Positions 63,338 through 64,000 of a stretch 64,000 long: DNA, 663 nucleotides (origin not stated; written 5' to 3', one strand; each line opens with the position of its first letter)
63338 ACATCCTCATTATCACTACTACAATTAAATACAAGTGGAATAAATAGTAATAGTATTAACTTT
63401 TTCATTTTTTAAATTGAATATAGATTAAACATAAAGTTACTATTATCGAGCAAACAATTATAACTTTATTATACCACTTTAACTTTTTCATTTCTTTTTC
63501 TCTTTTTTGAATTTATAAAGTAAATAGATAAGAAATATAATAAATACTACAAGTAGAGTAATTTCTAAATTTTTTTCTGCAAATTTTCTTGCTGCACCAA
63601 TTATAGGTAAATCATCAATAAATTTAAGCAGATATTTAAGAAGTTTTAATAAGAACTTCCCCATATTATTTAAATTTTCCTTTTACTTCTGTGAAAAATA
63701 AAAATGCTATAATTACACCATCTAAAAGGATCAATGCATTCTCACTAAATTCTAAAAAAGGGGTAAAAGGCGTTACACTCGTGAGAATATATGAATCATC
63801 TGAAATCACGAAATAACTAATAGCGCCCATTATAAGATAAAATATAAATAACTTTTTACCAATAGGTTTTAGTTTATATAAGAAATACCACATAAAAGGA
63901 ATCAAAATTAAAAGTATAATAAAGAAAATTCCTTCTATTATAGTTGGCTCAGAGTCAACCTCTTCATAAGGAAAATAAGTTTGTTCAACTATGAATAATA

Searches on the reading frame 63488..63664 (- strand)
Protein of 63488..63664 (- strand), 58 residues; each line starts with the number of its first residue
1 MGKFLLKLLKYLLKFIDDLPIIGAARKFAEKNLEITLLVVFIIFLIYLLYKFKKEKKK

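Call 64: search_protein_families(library=pfam, proteins=[window:63488-63664:-], max_evalue=0.05)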
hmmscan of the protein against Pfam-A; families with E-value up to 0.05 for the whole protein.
window:63488-63664:- (58 aa): 2 families
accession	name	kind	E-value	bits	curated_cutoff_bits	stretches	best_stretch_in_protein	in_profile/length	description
PF18910.5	DUF5665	-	0.03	14.8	27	0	4-23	26-45/56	Domain of unknown function (DUF5665)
PF05545.16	FixQ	-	0.044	14.2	29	0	36-58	14-36/49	Cbb3-type cytochrome oxidase component FixQ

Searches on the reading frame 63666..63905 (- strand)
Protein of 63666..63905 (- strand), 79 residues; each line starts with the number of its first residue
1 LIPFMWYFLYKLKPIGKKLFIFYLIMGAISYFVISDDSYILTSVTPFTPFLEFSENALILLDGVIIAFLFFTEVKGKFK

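Call 64: search_protein_families(library=pfam, proteins=[window:63666-63905:-], max_evalue=0.05)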
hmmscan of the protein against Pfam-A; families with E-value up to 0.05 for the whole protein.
window:63666-63905:- (79 aa): 1 family
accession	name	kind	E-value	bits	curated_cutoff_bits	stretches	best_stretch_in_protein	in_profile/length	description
PF13774.12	Longin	-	0.039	14.3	26.2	0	17-39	21-43/84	Regulated-SNARE-like domain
